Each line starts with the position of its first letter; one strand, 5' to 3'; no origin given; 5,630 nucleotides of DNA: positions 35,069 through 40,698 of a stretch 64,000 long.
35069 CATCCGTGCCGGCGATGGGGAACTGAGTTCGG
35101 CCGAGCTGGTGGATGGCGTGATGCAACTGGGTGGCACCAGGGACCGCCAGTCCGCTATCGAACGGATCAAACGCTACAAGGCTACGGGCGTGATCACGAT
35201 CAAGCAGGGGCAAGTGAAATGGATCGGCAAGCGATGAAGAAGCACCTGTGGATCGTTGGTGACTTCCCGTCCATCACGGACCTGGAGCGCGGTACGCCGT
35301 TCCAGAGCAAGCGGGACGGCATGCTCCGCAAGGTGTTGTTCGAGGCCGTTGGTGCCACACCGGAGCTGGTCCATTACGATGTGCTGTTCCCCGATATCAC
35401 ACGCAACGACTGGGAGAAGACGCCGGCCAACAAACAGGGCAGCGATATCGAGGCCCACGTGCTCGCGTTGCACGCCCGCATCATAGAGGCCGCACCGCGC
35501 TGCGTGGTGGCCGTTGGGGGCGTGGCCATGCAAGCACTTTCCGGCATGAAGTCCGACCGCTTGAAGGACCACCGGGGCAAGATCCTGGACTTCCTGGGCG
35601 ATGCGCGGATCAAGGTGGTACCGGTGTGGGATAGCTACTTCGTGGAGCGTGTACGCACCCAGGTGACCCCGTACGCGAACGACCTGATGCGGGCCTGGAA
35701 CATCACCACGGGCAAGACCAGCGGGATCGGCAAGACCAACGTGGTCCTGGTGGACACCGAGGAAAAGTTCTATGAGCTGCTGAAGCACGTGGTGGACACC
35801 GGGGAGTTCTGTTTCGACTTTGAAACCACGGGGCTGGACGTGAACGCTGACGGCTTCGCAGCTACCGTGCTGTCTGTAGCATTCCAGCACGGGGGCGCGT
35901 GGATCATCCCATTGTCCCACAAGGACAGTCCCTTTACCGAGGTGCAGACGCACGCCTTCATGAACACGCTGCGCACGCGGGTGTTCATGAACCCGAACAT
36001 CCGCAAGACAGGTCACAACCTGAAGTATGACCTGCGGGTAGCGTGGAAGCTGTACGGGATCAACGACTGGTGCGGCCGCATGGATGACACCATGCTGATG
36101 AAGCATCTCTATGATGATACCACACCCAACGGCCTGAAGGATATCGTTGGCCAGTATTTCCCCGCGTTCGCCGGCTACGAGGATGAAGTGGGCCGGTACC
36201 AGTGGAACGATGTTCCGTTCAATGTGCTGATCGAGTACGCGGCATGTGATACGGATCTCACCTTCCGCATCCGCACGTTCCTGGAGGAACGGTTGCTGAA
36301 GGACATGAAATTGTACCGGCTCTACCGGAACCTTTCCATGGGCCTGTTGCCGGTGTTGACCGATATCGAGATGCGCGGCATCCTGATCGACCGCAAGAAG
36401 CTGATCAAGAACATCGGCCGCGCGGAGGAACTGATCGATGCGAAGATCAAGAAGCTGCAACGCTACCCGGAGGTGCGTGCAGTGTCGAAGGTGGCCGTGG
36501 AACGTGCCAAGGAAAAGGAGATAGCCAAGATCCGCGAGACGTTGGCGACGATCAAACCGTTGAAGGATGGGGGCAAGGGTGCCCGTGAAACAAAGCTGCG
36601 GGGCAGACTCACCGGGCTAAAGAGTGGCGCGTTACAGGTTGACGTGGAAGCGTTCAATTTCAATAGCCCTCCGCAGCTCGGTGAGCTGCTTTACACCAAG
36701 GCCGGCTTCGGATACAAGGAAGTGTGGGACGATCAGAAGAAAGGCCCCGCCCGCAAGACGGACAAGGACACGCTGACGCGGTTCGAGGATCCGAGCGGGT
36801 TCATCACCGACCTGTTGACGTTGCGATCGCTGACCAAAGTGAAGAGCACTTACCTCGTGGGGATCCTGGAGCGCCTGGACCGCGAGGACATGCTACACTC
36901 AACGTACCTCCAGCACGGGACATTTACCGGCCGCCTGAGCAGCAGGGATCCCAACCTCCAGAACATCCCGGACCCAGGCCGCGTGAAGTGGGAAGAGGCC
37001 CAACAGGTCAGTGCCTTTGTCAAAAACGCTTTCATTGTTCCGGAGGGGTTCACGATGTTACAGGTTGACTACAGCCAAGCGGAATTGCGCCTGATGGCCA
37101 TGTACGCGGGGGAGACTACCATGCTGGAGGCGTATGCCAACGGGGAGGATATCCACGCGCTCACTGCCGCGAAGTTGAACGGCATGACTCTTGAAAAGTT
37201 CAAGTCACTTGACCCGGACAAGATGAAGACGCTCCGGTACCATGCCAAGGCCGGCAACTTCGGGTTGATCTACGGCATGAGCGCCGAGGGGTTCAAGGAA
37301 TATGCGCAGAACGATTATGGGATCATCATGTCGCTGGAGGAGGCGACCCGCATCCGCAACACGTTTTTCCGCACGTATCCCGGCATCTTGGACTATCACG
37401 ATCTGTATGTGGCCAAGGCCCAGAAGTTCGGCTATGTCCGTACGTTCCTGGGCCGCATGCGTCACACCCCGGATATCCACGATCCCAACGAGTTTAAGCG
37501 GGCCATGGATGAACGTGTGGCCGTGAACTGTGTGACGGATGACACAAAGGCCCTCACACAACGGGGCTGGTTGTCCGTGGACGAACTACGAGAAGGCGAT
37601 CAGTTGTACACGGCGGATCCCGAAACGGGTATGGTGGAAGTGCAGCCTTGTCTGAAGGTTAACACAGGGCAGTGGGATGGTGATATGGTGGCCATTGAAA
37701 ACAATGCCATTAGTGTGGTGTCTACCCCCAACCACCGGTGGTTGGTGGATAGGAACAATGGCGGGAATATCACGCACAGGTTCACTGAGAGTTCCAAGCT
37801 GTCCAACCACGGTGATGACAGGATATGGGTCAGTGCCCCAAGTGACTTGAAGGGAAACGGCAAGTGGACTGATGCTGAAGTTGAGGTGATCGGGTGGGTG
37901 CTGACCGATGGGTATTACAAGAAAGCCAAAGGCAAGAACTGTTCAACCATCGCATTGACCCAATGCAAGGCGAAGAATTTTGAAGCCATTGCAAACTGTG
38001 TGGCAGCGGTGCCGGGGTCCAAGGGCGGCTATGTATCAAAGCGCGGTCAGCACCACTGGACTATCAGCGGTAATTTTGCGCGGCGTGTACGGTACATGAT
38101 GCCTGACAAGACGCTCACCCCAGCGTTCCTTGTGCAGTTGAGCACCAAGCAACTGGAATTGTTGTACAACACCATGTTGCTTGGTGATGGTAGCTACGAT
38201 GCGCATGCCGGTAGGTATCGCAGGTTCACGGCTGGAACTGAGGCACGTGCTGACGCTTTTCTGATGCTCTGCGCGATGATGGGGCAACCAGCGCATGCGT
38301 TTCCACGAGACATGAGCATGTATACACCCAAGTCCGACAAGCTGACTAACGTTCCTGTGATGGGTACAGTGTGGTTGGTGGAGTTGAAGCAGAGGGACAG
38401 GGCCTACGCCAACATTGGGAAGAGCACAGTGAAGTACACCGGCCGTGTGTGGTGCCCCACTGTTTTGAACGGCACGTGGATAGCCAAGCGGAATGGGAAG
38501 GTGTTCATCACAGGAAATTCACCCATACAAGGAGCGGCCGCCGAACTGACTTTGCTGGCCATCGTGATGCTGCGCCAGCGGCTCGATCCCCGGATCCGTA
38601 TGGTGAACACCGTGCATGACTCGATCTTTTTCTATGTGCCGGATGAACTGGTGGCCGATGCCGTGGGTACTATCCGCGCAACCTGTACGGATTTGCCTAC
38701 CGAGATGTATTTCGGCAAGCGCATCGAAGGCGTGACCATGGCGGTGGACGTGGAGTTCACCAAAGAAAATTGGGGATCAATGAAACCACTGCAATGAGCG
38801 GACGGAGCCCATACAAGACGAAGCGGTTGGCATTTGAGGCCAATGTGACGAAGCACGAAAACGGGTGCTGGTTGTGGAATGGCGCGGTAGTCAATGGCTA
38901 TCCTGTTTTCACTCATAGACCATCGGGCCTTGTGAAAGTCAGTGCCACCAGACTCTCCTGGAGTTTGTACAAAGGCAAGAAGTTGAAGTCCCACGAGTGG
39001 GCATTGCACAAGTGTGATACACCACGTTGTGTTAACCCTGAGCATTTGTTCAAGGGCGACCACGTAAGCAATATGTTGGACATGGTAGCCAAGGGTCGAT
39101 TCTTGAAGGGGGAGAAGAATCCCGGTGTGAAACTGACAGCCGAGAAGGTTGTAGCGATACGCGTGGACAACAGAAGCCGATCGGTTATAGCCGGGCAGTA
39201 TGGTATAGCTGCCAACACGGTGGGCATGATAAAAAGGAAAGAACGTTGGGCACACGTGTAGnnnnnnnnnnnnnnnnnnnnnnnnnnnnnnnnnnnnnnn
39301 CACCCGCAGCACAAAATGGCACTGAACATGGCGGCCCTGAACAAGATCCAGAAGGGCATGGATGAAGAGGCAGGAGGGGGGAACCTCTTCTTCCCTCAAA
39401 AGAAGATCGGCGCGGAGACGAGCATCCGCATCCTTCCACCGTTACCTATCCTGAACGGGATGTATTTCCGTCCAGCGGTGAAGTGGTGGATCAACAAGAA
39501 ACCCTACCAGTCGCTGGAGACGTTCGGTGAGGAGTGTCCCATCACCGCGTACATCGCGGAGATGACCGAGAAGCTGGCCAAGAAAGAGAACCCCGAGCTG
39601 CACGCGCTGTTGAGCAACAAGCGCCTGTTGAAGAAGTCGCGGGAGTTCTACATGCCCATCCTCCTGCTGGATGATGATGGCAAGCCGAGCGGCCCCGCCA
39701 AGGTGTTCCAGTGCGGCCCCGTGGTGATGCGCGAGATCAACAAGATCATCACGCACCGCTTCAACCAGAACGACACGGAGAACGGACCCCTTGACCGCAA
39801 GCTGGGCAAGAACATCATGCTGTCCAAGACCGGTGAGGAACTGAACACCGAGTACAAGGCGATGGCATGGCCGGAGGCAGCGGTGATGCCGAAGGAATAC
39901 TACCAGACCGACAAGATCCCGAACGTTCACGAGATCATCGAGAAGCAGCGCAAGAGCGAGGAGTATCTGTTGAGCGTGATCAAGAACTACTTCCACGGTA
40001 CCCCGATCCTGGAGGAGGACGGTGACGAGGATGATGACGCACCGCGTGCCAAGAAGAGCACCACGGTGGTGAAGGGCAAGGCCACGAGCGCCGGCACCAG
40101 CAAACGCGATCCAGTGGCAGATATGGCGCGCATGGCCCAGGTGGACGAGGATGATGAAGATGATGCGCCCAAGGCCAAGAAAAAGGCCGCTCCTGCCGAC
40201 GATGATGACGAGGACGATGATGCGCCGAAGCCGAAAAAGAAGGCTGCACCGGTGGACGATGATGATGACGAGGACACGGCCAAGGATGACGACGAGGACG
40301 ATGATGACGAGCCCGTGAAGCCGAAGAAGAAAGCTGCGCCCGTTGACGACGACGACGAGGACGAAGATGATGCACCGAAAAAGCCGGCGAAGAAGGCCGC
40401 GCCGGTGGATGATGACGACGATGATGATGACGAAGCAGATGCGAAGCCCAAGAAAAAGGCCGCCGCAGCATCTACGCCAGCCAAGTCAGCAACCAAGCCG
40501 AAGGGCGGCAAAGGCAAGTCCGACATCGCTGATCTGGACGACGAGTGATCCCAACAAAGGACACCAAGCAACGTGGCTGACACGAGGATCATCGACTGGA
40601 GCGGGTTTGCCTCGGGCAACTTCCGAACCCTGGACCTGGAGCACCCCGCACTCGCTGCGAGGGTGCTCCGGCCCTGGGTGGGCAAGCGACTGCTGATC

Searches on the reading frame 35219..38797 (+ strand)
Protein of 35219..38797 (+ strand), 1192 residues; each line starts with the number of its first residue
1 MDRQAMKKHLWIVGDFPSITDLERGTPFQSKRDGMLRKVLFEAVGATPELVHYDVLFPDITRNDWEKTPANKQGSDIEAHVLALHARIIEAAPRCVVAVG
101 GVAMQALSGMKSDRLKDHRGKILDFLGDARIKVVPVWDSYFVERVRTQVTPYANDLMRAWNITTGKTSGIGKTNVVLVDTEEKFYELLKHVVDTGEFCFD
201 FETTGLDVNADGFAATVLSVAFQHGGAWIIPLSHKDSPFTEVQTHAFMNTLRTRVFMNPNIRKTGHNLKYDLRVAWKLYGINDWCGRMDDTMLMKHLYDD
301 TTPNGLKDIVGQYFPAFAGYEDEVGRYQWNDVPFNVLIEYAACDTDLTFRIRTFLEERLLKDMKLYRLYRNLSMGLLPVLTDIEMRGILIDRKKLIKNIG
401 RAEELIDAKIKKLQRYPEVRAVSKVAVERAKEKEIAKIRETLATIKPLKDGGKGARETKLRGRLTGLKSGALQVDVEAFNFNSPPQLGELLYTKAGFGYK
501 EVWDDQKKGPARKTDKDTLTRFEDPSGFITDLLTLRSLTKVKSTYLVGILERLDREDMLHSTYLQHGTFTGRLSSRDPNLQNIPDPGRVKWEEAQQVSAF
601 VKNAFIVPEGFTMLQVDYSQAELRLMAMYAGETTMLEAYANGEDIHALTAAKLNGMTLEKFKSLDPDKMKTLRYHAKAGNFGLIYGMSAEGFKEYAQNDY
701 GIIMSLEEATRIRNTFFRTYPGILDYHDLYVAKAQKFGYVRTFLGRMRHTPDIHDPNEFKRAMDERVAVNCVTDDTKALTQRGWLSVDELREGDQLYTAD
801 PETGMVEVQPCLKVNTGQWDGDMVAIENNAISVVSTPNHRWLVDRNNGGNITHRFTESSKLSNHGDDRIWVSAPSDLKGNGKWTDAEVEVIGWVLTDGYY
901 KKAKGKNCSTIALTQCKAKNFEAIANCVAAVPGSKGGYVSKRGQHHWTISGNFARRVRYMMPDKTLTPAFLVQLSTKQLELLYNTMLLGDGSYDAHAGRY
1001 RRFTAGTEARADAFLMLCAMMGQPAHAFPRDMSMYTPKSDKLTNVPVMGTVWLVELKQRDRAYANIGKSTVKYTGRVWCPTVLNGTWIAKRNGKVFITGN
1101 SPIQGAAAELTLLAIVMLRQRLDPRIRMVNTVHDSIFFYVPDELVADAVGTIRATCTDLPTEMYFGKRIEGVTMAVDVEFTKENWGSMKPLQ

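Call 12: search_protein_families(library=pfam, proteins=[window:35219-38797:+], max_evalue=0.001)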
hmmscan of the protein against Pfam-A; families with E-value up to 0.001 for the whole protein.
window:35219-38797:+ (1192 aa): 3 families
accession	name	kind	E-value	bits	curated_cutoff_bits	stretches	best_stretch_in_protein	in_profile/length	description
PF00476.26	DNA_pol_A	-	3.7e-81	273.4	34.3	2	458-773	9-301/381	DNA polymerase family A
PF01612.26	DNA_pol_A_exo1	-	4.9e-17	62.7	23.6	1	176-359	2-172/173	3'-5' exonuclease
PF03167.25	UDG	-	1.3e-06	29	24.3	1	9-128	9-108/141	Uracil DNA glycosylase superfamily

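Call 14: find_related_loci(query=window:35219-38797:+, collection=viral_contigs, flank=10000)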
Query window:35219-38797:+ (1192 aa) in viral_contigs; peptide patterns used: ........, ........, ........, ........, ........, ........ (x = any residue, [..] = any of these).
No stretch of DNA in the collection matches any of the patterns.

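Call 18: find_encoding_contigs(protein=window:35219-38797:+, flank=10000, max_places=6)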
Protein window:35219-38797:+ (1192 aa): no gene with exactly this product is on record in the collection.

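Call 19: find_homologous_proteins(query=window:35219-38797:+, max_evalue=1e-30)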
Query window:35219-38797:+ (1192 aa): 136 proteins with E <= 1e-30 among 8000 candidates; the best 120 are listed.
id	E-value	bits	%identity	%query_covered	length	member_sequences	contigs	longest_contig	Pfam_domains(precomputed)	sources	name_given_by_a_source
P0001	0.0e+0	2772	100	100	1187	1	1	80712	PF01612.27,PF03167.26,PF00476.27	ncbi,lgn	-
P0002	0.0e+0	1348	68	64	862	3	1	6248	PF01612.27,PF00476.27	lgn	-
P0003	0.0e+0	1344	69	64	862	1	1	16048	PF01612.27,PF00476.27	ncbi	-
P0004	0.0e+0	1300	67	64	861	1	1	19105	PF01612.27,PF00476.27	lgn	-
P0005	0.0e+0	1111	58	64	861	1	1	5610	PF01612.27,PF00476.27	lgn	-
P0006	2.6e-161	557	37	64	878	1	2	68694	PF01612.27,PF03167.26,PF00476.27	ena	-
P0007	4.2e-160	553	37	64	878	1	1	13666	PF01612.27,PF03167.26,PF00476.27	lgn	-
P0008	1.2e-152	528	35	53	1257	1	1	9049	PF01612.27,PF03167.26,PF14528.12,PF00476.27,PF14890.12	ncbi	-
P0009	2.9e-145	504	37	58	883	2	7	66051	PF01612.27,PF00476.27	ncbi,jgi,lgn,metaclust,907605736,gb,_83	metaclust:\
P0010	5.3e-61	225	31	51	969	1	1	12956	PF01612.27,PF01367.26,PF02739.23,PF22619.3,PF00476.27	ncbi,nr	ncbi:MAG: DNA polymerase I [Bacteroidales bacterium]|nr:DNA polymerase I [Bacteroidales bacterium]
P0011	7.2e-61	224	38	25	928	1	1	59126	PF01612.27,PF01367.26,PF02739.23,PF22619.3,PF00476.27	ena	-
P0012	8.2e-61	224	32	51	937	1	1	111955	PF01612.27,PF01367.26,PF02739.23,PF00476.27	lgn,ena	-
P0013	1.0e-60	224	37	25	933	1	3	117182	PF01612.27,PF01367.26,PF02739.23,PF22619.3,PF00476.27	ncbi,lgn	-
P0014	1.5e-58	216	30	50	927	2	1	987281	PF01612.27,PF01367.26,PF02739.23,PF22619.3,PF00476.27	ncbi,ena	-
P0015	3.7e-58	215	37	26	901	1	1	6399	PF01612.27,PF01367.26,PF02739.23,PF22619.3,PF00476.27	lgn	-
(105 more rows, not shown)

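Call 21: find_encoding_contigs(protein=P0003, flank=10000, max_places=4)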
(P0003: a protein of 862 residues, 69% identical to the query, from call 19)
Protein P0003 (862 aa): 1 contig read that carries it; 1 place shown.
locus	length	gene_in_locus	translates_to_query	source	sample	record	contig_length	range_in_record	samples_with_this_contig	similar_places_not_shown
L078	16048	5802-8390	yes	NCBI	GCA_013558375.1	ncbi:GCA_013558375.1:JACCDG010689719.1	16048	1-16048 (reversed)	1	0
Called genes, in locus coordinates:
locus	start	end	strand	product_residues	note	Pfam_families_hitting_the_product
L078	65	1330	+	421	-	PF03796:DnaB_C, PF13481:AAA_25 (faint)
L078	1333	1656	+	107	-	-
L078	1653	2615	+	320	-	PF01807:Zn_ribbon_DnaG (weak)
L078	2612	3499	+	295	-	-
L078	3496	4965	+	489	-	PF04851:ResIII, PF00271:Helicase_C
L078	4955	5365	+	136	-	-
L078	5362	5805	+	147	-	-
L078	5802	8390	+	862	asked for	PF01612:DNA_pol_A_exo1, PF00476:DNA_pol_A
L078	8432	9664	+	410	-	-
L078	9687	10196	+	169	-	-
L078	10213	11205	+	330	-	PF00149:Metallophos, PF12850:Metallophos_2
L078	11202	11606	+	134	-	-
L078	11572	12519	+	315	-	PF17762:HTH_ParB (weak)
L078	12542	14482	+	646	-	PF00005:ABC_tran (faint), PF02463:SMC_N, PF13476:AAA_23, PF13304:AAA_21 (faint), PF13558:SbcC_Walker_B (weak)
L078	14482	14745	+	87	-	-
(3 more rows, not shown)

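Call 22: find_encoding_contigs(protein=P0004, flank=10000, max_places=4)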
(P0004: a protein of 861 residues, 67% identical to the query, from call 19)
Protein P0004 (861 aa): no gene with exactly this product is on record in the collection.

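Call 23: find_encoding_contigs(protein=P0001, flank=10000, max_places=4)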
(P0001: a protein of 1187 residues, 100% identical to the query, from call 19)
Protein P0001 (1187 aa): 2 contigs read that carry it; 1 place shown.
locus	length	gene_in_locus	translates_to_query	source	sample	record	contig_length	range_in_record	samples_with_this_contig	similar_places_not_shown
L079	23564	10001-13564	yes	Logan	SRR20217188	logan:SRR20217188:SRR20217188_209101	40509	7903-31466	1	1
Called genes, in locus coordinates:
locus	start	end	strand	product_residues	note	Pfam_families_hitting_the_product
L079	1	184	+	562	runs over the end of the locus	PF13708:DUF4942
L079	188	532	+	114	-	-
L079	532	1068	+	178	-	-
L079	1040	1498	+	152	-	-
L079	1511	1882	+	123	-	-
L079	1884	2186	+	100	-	-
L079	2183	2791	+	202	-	PF23802:DUF7178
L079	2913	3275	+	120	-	-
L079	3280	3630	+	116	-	PF00166:Cpn10 (weak)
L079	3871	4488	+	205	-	PF00226:DnaJ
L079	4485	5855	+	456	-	PF03796:DnaB_C, PF13481:AAA_25 (weak)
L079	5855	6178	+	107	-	-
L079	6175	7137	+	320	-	-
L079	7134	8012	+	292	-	-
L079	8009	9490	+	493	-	PF04851:ResIII, PF00271:Helicase_C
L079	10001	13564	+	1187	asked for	PF03167:UDG (weak), PF01612:DNA_pol_A_exo1, PF00476:DNA_pol_A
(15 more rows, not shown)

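Call 81: search_dna_similar(query=window:35219-38797:+, collection=phages, mode=protein, max_rows=15)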
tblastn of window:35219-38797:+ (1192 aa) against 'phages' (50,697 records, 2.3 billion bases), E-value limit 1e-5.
Records with a match: 4908; places in all: 4911; records where one place covers at least 80% of the query: 1.
Best place of each record, by identity: <60% 4908.
By first word of the organism name: Mycobacterium 1045; Salmonella 349; Microbacterium 328; Staphylococcus 325; Vibrio 298; Klebsiella 268; Bacillus 259; Escherichia 218; Arthrobacter 201; Acinetobacter 171; and 123 more.
By host as written in the record: Mycobacterium smegmatis mc2 155 753; - 381; Microbacterium foliorum NRRL B-24224 147; Klebsiella pneumoniae 145; Mycobacterium smegmatis mc#155 144; Microbacterium foliorum NRRL B-24224 SEA 136; Arthrobacter sp. ATCC 21022 118; Staphylococcus aureus 114; and 908 more.
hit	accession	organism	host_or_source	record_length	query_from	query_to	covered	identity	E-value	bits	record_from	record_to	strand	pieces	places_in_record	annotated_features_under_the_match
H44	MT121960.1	Phage DP SC_2_H4_2017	bacteria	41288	177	1177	84%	31.4%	3e-69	462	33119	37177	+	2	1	DNA polymerase 1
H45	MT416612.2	Bacillus phage YungSlug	Bacillus thuringiensis kurstaki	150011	10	771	64%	27.0%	6e-44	181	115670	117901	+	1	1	DNA polymerase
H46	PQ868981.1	Curtobacterium phage Shrew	Curtobacterium flaccumfaciens NRRL ...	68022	44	771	61%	27.9%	2e-44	183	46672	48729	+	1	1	79: DNA polymerase I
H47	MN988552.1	Rhizobium phage RHph_I4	Rhizobium phaseoli N771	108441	42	790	63%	27.0%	4e-54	214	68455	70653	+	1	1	DNA polymerase I protein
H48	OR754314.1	Pseudomonas phage vB_PmeS_STP12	Pseudomonas mendocina STP12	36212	12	771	64%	26.2%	2e-50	202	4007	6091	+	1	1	record has no annotation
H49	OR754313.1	Stutzerimonas phage vB_SstS_STP9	Stutzerimonas stutzeri STP9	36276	12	771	64%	26.2%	2e-50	202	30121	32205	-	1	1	record has no annotation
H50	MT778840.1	Rhizobium phage P11VFA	-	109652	77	790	60%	27.5%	2e-54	215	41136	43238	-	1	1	DNA polymerase I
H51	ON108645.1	Mycobacterium phage NoShow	Mycobacterium smegmatis mc#155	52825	30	771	62%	26.4%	3e-44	182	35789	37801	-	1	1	52: DNA polymerase I | 53: deoxycytidylate deaminase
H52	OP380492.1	Bacillus phage Nachito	Bacillus sp. ET1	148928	10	753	62%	25.8%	3e-43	179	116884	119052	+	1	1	DNA polymerase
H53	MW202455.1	Caudoviricetes sp.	Manatee Spring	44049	7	770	57%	28.0%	4e-29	240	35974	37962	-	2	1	DNA polymerase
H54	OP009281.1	Rhodobacter phage RcMenchie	Rhodobacter capsulatus YW1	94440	47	770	61%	26.2%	5e-55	217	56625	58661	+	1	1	DNA polymerase I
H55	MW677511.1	Rhodobacter phage RcDurkin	Rhodobacter capsulatus YW1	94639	47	770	61%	26.2%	7e-55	216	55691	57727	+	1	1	70: DNA polymerase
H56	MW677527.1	Rhodobacter phage RcTiptonus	Rhodobacter capsulatus YW1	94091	47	770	61%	26.0%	2e-54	215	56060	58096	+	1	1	70: DNA polymerase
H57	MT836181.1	Bacteriophage sp.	human fecal samples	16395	186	770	49%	32.0%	2e-69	263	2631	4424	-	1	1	record has no annotation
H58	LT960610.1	Bacillus phage SBSphiC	Bacillus subtilis BEST7003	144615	68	771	59%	26.5%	2e-41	173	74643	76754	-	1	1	record has no annotation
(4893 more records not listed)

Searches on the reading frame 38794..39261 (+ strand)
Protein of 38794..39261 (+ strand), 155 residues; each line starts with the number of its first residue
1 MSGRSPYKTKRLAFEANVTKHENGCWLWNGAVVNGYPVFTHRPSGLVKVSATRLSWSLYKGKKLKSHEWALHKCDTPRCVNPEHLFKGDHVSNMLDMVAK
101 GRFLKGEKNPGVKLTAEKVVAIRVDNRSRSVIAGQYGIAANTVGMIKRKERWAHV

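Call 55: search_protein_families(library=pfam, proteins=[window:38794-39261:+], max_evalue=0.1)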
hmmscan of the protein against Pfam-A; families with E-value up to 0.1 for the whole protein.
window:38794-39261:+ (155 aa): 2 families
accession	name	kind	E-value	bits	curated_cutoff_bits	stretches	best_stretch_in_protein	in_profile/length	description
PF05551.17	zf-His_Me_endon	-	0.0027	18.3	27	1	60-93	57-90/131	Zinc-binding loop region of homing endonuclease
PF13392.12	HNH_3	-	0.069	13.2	24.8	0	53-87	5-38/46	HNH endonuclease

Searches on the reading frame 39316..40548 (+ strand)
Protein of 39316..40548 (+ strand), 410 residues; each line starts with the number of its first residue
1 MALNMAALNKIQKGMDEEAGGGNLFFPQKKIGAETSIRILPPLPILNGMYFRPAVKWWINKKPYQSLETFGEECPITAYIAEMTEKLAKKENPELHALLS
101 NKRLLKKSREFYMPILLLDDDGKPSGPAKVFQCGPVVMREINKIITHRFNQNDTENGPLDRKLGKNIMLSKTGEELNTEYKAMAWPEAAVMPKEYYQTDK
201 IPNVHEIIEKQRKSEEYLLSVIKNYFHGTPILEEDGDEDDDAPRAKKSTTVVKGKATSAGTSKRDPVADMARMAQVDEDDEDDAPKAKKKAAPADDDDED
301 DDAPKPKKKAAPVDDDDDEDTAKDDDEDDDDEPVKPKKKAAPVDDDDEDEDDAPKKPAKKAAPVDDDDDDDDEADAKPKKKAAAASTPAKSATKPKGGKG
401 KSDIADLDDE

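Call 25: search_protein_families(library=phrogs, proteins=[window:39316-40548:+], max_evalue=0.001)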
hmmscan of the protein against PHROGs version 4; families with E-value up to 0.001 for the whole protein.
window:39316-40548:+ (410 aa): 1 family
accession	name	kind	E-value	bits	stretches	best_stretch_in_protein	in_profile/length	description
phrog_1192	-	DNA, RNA and nucleotide metabolism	5.1e-18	66.6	1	5-305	5-297/326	single strand DNA binding protein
